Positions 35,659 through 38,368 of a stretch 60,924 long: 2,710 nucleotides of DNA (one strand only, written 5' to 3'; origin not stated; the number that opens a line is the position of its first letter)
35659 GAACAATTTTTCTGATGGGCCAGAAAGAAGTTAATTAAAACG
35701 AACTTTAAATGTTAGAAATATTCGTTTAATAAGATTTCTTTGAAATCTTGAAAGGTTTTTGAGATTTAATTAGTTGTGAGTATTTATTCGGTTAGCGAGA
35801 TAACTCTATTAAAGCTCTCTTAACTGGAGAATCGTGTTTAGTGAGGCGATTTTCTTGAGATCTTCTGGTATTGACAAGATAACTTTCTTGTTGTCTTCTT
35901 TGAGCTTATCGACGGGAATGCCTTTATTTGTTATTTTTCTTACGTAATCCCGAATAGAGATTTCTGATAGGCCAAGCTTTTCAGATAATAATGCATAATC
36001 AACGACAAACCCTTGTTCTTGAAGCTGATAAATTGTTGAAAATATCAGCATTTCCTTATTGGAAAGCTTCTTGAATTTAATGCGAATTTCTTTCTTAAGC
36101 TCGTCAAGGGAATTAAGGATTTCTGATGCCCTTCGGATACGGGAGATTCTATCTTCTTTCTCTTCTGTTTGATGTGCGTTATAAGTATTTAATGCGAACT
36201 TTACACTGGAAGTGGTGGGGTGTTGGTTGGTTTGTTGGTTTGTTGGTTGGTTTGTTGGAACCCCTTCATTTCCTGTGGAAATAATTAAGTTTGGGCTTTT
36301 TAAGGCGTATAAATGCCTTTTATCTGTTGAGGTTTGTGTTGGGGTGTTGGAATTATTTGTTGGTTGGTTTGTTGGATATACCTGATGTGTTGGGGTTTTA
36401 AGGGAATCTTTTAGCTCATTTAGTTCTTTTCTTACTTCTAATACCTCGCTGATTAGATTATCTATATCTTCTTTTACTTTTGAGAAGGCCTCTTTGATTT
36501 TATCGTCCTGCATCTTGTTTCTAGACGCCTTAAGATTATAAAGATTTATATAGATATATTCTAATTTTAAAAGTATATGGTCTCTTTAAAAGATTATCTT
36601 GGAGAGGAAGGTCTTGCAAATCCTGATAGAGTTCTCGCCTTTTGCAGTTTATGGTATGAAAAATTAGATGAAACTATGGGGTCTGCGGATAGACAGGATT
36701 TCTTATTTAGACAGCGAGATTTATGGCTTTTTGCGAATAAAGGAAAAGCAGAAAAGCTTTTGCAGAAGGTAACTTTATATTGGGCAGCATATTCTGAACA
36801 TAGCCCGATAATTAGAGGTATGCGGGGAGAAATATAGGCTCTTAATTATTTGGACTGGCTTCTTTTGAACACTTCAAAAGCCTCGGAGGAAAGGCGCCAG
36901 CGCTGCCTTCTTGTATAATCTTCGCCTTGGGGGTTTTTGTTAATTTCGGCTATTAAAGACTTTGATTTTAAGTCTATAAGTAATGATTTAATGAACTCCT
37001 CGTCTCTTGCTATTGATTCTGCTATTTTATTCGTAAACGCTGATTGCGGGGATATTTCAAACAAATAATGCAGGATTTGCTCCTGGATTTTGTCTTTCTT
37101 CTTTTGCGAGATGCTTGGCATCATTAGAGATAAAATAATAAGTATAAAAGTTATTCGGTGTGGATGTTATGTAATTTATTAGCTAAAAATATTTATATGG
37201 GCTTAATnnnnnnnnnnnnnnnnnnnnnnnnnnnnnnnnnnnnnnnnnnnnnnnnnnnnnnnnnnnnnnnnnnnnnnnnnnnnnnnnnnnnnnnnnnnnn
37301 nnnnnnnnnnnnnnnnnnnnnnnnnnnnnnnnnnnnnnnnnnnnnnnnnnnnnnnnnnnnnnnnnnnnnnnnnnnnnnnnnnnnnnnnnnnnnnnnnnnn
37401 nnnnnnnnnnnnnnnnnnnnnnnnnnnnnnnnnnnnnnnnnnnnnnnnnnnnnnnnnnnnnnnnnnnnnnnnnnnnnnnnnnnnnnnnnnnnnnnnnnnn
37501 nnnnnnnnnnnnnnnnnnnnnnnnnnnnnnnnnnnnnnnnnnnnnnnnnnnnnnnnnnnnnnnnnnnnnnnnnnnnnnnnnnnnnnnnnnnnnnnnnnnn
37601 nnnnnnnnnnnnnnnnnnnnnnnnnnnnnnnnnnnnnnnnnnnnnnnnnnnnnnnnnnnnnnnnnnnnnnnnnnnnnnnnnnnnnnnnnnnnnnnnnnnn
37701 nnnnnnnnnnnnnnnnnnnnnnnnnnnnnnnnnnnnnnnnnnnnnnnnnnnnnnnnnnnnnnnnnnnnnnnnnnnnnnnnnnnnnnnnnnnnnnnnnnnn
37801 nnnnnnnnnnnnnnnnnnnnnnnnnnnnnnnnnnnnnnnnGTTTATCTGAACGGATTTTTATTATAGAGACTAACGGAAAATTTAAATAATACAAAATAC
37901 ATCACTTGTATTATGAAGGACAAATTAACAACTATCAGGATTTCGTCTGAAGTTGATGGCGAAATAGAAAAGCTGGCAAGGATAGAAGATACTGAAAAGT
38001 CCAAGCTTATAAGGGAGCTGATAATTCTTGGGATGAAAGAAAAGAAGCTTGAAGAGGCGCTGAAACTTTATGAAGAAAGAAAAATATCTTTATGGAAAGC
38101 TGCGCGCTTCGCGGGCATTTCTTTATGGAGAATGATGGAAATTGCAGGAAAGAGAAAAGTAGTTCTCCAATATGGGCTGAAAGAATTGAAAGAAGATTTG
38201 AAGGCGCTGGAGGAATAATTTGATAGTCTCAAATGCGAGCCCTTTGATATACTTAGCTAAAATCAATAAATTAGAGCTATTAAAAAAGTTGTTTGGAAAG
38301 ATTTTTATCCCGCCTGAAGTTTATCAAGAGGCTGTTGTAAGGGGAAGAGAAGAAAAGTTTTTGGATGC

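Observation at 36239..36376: Exact 21-nt copy of the chromosomal origin ORB core embedded in-frame in an island gene and bracketed by 21-bp direct repeats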

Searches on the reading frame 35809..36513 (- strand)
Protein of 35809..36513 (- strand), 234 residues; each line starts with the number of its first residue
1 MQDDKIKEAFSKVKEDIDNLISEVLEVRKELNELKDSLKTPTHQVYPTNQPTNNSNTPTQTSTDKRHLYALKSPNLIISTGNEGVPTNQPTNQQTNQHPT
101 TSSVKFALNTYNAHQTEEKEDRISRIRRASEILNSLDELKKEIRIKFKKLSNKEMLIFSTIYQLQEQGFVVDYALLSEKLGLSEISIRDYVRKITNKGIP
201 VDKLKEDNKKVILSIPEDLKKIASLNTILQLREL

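Call 8: search_protein_families(library=pfam, proteins=[window:35809-36513:-], max_evalue=0.1)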
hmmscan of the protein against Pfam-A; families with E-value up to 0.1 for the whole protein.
window:35809-36513:- (234 aa): 4 families
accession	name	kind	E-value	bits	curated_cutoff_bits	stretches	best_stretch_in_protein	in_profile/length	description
PF08279.18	HTH_11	-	0.0055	17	25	1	161-204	6-49/55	HTH domain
PF01325.25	Fe_dep_repress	-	0.014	16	26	1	159-198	11-50/60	Iron dependent repressor, N-terminal DNA binding domain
PF13339.11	AATF-Che1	-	0.05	14.6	24.7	1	3-59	48-92/137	Apoptosis antagonizing transcription factor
PF20319.3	DUF6614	-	0.078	13.4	25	0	161-195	27-61/116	Family of unknown function (DUF6614)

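Call 10: find_homologous_proteins(query=window:35809-36513:-, max_evalue=0.001)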
Query window:35809-36513:- (234 aa): 2006 proteins with E <= 0.001 among 2899 candidates; the best 120 are listed.
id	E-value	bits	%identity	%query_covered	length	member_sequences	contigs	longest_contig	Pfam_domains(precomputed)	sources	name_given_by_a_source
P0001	8.3e-142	488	100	100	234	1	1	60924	-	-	-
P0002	1.1e-111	390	80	100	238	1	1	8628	-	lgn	-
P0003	2.0e-72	261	57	100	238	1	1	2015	-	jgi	jgi:hypothetical protein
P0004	9.7e-72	259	58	98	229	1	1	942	-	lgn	-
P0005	1.9e-69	252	57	99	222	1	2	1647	-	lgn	-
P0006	4.4e-66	241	58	100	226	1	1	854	-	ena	-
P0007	5.1e-66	240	53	100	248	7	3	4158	-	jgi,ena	-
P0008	1.3e-65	239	56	99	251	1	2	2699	-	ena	-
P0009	5.8e-64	234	59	99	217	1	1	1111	-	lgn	-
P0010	1.4e-63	232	55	99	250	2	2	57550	-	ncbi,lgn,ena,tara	tara:strand:- start:1840 stop:2592 length:753 start_codon:yes stop_codon:yes gene_type:complete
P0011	1.6e-63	232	61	99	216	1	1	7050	-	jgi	-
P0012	5.5e-63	230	54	99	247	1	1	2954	-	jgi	jgi:5-bromo-4-chloroindolyl phosphate hydrolysis protein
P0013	5.9e-63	230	53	99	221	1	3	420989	-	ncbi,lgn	-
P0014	6.5e-63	230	55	100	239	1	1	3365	-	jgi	-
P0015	7.2e-63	230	50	100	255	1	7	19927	-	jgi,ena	jgi:hypothetical protein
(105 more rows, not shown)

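Call 13: find_related_loci(query=A1, collection=genome_contigs, flank=10000)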
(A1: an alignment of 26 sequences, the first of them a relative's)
Query A1 (234 aa) in genome_contigs; peptide patterns used: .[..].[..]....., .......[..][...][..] (x = any residue, [..] = any of these).
524 stretches matched a pattern; 489 encode a relative of the query (tblastn E <= 1e-3); the best 80 are kept; 80 distinct loci.
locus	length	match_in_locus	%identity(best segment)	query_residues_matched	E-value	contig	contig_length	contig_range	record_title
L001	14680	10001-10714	55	4-234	2e-73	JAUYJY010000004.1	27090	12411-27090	MAG: Candidatus Pacearchaeota archaeon isolate C24_metabat.bin.171 C24_k141_6107, whole genome shotgun sequence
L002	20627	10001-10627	56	4-234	2e-72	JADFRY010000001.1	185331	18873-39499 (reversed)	MAG: Nanoarchaeota archaeon isolate B8T1B11 B8T1B11_NODE12, whole genome shotgun sequence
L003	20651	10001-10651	55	4-234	3e-72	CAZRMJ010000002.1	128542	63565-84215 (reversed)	MAG TPA_asm: Candidatus Woesearchaeota archaeon isolate SRP342105_co2_376 genome assembly, contig: NODE_102_length_12854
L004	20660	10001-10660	53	4-234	2e-72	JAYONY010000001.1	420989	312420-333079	MAG: archaeon isolate 139570_S171_concoct_bins.tsv.001 NODE_2_length_420989_cov_6.098920, whole genome shotgun sequence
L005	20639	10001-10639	55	4-234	5e-71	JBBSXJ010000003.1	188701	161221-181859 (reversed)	MAG: Nanoarchaeota archaeon isolate H41-bin063_1 H41_bin063_1_000000000003, whole genome shotgun sequence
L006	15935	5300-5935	54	1-234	3e-71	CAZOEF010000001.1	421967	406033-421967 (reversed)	MAG TPA_asm: Candidatus Woesearchaeota archaeon isolate SRP263527_co2_228 genome assembly, contig: NODE_6_length_421967_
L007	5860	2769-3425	55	1-234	5e-71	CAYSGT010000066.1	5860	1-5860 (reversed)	MAG TPA_asm: Candidatus Woesearchaeota archaeon isolate SRP050083_co2_415 genome assembly, contig: NODE_12562_length_586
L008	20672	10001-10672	55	4-234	4e-70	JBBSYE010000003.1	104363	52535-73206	MAG: Nanoarchaeota archaeon isolate H41-bin053_1 H41_bin053_1_000000000003, whole genome shotgun sequence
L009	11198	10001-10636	56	4-234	1e-69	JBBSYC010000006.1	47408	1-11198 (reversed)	MAG: Nanoarchaeota archaeon isolate H51-bin075_1 H51_bin075_1_000000000006, whole genome shotgun sequence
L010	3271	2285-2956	54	4-234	3e-69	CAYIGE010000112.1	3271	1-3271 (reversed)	MAG TPA_asm: Candidatus Woesearchaeota archaeon isolate ERP119705_co1_995 genome assembly, contig: NODE_61273_length_327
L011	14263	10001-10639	56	4-234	6e-69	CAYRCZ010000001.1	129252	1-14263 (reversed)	MAG TPA_asm: Candidatus Woesearchaeota archaeon isolate SRP286056_co1_393 genome assembly, contig: NODE_97_length_129252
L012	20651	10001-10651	52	4-234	6e-69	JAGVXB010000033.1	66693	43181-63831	Candidatus Pacearchaeota archaeon isolate RIFCSPHIGHO2_01_FULL_34_23 rifcsphigho2_01_scaffold_834, whole genome shotgun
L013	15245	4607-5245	54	4-234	9e-69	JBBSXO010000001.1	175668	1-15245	MAG: Nanoarchaeota archaeon isolate H41-bin051_1 H41_bin051_1_000000000001, whole genome shotgun sequence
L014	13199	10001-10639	56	4-234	4e-68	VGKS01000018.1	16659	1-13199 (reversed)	MAG: Candidatus Pacearchaeota archaeon isolate M_DeepCast_50m_m2_169 M_DeepCast_50m_m2_169_Ga0194121_10005896, whole gen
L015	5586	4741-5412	51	4-234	9e-68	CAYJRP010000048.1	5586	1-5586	MAG TPA_asm: Candidatus Woesearchaeota archaeon isolate ERP125453_co1_333 genome assembly, contig: NODE_19317_length_558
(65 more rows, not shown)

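Call 31: search_solved_structures(query=A2, max_evalue=1, show_alignments=2)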
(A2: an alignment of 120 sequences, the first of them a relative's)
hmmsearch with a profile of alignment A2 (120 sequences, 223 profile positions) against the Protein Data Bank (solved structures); distinct sequences matched with E-value up to 1: 13.
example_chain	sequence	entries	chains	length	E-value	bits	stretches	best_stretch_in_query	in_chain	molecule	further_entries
8vhs_A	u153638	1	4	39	0.12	15.3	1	5-34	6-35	Cu-4SCC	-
7wu7_4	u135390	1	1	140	0.13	15.2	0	2-40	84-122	Prefoldin subunit 4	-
6jfv_B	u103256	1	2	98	0.13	15.2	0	4-30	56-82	Keratin, type II cytoskeletal 5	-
6xxz_A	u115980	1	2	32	0.18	14.7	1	12-37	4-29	2-EK-4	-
3tnu_B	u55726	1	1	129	0.19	14.6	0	4-30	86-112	Keratin, type II cytoskeletal 5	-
5app_A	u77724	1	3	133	0.2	14.5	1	3-130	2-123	General control protein GCN4,GENERAL CONTROL PROTEIN GCN4, OUTER MEMBRANE PROTEIN 100,Gene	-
6nr8_4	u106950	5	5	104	0.5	13.3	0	2-37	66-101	Prefoldin subunit 4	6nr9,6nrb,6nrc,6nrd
5zhy_A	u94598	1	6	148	0.5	13.3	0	2-41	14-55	Spike glycoprotein, Spike glycoprotein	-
9bqr_A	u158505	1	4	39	0.64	12.9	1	6-34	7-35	K6E/E8K Double Mutant of Cu-4SCC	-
7bml_A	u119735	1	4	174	0.64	12.9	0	104-137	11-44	Outer surface protein C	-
7uj2_A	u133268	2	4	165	0.67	12.8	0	104-137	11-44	Outer surface protein C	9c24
6o5c_A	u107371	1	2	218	0.76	12.7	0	149-189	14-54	Putative metal-dependent transcriptional regulator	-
7o3v_A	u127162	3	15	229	0.85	12.5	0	15-84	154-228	TrwJ protein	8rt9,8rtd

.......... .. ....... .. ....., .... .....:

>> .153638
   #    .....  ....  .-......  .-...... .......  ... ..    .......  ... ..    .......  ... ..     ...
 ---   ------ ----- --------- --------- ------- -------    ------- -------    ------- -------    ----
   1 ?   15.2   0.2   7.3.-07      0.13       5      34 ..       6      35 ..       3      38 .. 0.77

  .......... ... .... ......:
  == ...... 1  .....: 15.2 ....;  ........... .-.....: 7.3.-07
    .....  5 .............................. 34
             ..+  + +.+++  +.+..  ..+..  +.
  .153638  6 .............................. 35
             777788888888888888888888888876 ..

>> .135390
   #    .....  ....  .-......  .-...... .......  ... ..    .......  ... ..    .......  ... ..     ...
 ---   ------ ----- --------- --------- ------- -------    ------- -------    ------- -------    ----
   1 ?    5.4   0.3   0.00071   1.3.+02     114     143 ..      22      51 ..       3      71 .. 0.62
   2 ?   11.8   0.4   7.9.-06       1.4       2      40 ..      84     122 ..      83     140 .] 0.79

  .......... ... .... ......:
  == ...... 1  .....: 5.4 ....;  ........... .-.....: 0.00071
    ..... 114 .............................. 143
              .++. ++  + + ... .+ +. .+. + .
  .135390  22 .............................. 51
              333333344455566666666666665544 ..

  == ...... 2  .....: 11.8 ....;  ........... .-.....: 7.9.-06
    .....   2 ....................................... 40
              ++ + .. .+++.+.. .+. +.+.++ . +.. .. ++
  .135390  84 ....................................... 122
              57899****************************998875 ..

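Call 37: predict_structure(alignment_id=A2)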
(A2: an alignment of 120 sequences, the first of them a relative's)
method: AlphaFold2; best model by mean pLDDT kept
length: 234 residues; sequences in the alignment: 120
mean_pLDDT: 76.5   pTM: 0.48
mean pLDDT of the five models: 76.5, 75.3, 75.3, 73.5, 73.1
residues with pLDDT >= 90: 105; 70-90: 44; 50-70: 39; < 50: 46
segments of 3 or more residues with pLDDT < 50: 41-45, 50-70, 79-84, 101-103, 107-110, 112-114
pLDDT, mean of each block of 10 residues (from residue 1): 82 91 91 74 47 46 47 53 51 55 48 53 77 84 93 97 97 97 97 96 92 95 93 90
secondary structure, 60 per line:
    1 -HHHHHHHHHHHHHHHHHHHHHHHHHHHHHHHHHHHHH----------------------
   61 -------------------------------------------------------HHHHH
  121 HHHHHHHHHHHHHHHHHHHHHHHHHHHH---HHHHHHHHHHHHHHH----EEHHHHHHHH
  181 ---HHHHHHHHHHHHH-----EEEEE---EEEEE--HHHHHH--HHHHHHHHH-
elements in order: H2-38 H116-148 H152-166 H173-180 H184-196 E202-206 E210-214 H217-222 H225-233

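Call 40: fold_search(model_id=the predicted structure, library=pdb)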
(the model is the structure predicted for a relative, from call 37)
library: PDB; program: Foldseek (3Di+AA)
matches with E <= 10: 1307; with E <= 0.001: 1
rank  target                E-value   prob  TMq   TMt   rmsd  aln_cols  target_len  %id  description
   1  2yr2_A                8.5e-04  1.00  0.28  0.44  12.8       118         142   16  Crystal Structure of the Hypothetical regulator from Sulfolobus tokodaii (released 2007-10-02)
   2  3gfi_A                1.1e-03  1.00  0.29  0.45  12.3       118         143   16  Crystal structure of ST1710 complexed with its promoter DNA (released 2009-08-25)
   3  1s3j_A                1.4e-03  1.00  0.29  0.45  10.6       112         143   12  X-ray crystal structure of YusO protein from Bacillus subtilis (released 2004-04-13)
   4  2yr2_B                1.5e-03  1.00  0.28  0.44  12.3       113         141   17  Crystal Structure of the Hypothetical regulator from Sulfolobus tokodaii (released 2007-10-02)
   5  3gfl                  1.9e-03  1.00  0.27  0.43  13.0       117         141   17  Crystal structure of the ST1710 mutant (R90A) protein (released 2009-08-25)
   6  4yif_B                2.0e-03  1.00  0.30  0.47  11.9       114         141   16  Crystal structure of Rv0880 (released 2015-06-10)
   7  4yif_C                2.3e-03  1.00  0.29  0.46  11.2       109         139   16  Crystal structure of Rv0880 (released 2015-06-10)
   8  3gfj                  2.3e-03  1.00  0.27  0.42  12.9       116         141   16  Crystal structure of the ST1710 mutant (R89A) protein (released 2009-08-25)
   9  2rdp                  3.0e-03  1.00  0.28  0.44  12.9       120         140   18  The structure of a MarR family protein from Bacillus stearothermophilus (released 2007-11-13)
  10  1s3j_B                3.2e-03  1.00  0.29  0.45  10.5       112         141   12  X-ray crystal structure of YusO protein from Bacillus subtilis (released 2004-04-13)
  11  3gfm                  3.4e-03  1.00  0.27  0.43  13.0       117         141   16  Crystal structure of the ST1710 mutant (K91A) protein (released 2009-08-25)
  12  2gxg                  4.1e-03  1.00  0.28  0.45  12.5       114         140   17  Crystal structure of EmrR homolog from hyperthermophilic archaea Sulfolobus tokodaii strain7 (released 2007-03-20)
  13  8yli_B                4.1e-03  1.00  0.30  0.42  15.3       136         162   10  Crystal structure of Pectobacterium atrosepticum PecS in complex with operator DNA (released 2024-11-13)
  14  3nqo_A                4.6e-03  1.00  0.29  0.37  14.1       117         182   16  Crystal structure of a MarR family transcriptional regulator (CD1569) from Clostridium difficile 630 at 2.20 A resolut (released 2010-07-21)
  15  3bpx_B                4.6e-03  1.00  0.29  0.47  10.6       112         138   12  Crystal Structure of MarR (released 2008-05-20)
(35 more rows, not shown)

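Call 52: find_related_loci(query=A1, collection=viral_contigs, flank=5000)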
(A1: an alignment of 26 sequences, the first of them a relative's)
Query A1 (234 aa) in viral_contigs; peptide patterns used: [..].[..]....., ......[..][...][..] (x = any residue, [..] = any of these).
50 stretches matched a pattern, but none encodes a relative of the query by tblastn (E <= 1e-3).

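Call 53: find_encoding_contigs(protein=P0002, flank=10000, max_places=3)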
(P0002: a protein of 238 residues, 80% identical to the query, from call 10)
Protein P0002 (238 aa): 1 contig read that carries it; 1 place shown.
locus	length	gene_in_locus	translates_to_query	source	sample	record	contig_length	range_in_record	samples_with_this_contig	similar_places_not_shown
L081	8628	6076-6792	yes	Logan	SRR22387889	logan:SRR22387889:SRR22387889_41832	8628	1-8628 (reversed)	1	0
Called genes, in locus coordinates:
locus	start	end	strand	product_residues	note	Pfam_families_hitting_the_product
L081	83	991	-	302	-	PF00149:Metallophos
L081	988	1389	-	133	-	-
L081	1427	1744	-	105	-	-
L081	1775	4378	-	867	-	PF04851:ResIII (faint), PF00270:DEAD, PF00271:Helicase_C, PF19306:WHD_Lhr, PF08494:DEAD_assoc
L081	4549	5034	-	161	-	-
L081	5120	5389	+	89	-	-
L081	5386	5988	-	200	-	-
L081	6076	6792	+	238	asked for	-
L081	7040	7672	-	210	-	-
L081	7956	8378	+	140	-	PF18898:DUF5654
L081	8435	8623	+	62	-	-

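Call 78: search_protein_families(library=ncbifam, proteins=[window:35809-36513:-], max_evalue=0.1)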
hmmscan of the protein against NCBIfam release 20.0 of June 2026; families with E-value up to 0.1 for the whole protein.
window:35809-36513:- (234 aa): 5 families
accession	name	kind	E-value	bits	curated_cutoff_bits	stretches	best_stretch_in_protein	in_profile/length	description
NF047362.1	CT392_fam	equivalog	0.0086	15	160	1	4-69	95-159/383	CT392 family protein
NF045995.1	MAG0865_DivIVA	hypoth_equivalog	0.039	14.1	55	0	16-39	24-47/69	MAG0865 family DivIVA-related protein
TIGR03345.1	VI_ClpV1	equivalog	0.047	11.9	884.95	1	106-221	453-566/852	type VI secretion system ATPase TssH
NF041418.1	MbpA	equivalog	0.062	13.2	90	0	173-225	14-66/93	mobilization protein MbpA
TIGR03346.1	chaperone_ClpB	equivalog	0.072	11.4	1232.1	1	106-221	457-565/853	ATP-dependent chaperone ClpB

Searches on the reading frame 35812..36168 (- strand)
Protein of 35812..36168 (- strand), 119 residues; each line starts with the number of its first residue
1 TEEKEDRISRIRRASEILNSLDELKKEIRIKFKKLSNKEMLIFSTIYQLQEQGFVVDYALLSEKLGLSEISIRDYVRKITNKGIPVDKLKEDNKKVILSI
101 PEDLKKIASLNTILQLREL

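Call 68: search_protein_representatives(protein=window:35812-36168:-)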
Query: 119 residues. Proteins with E-value up to 0.001 (for the whole library): 613; up to 1e-10: 408; up to 1e-30: 58. The best 150 are listed.
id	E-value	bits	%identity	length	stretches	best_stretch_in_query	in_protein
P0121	6.6e-43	161.3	72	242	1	4-119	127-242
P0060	4.1e-39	149.1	61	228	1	6-119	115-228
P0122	7.5e-39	148.3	66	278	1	4-119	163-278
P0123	4.0e-38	146.0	63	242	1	3-119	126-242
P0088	6.9e-38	145.2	66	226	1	3-119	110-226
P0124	1.3e-37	144.3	66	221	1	5-118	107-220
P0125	3.5e-37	142.9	58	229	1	2-119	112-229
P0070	4.6e-37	142.6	61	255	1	3-119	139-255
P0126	4.9e-37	142.5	66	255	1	4-119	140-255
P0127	8.3e-37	141.7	65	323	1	6-119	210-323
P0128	1.4e-36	141.0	59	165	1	4-118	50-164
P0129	1.5e-36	140.9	61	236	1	7-119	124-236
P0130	1.8e-36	140.6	60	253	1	7-119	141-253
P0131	1.9e-36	140.6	63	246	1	3-119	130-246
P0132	2.1e-36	140.4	59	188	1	4-119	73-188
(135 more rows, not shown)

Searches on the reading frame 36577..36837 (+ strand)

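Call 8: search_protein_families(library=pfam, proteins=[window:36577-36837:+], max_evalue=0.1)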
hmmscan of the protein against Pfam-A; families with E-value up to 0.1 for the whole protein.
window:36577-36837:+ (86 aa): 1 family
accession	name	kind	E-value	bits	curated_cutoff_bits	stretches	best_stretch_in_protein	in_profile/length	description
PF02197.22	RIIa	-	0.012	15.7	22.4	1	14-32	17-35/38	Regulatory subunit of type II PKA R-subunit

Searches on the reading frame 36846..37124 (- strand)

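Call 8: search_protein_families(library=pfam, proteins=[window:36846-37124:-], max_evalue=0.1)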
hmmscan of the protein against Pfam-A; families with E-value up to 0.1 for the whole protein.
window:36846-37124:- (92 aa): 2 families
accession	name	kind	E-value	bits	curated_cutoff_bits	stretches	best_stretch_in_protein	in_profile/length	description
PF07381.18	EarA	-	0.054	13.7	22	1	10-45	7-42/90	EarA-like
PF03444.21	HrcA_DNA-bdg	-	0.059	13.5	21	1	12-61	4-56/79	Winged helix-turn-helix transcription repressor, HrcA DNA-binding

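Call 78: search_protein_families(library=ncbifam, proteins=[window:36846-37124:-], max_evalue=0.1)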
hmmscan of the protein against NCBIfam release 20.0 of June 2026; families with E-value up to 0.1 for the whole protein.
window:36846-37124:- (92 aa): 1 family
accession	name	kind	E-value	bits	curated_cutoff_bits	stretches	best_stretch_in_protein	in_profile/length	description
TIGR01884.1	cas_HTH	subfamily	0.04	13.3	60.2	1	31-65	159-193/202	CRISPR-associated CARF protein Csa3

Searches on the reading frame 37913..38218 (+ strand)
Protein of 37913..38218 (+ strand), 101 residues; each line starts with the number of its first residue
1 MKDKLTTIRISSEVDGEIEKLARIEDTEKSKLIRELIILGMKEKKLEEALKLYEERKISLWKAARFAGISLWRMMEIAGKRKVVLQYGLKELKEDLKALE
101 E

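Call 25: search_protein_families(library=pfam, proteins=[window:37913-38218:+], max_evalue=0.01)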
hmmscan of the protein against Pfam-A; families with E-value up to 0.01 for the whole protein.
window:37913-38218:+ (101 aa): 2 families
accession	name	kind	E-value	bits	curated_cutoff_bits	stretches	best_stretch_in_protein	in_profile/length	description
PF03683.19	UPF0175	-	4e-13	49.3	27.9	1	44-97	20-74/75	Uncharacterised protein family (UPF0175)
PF01402.27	RHH_1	-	0.0011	19.2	20.5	1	6-38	2-34/39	Ribbon-helix-helix protein, copG family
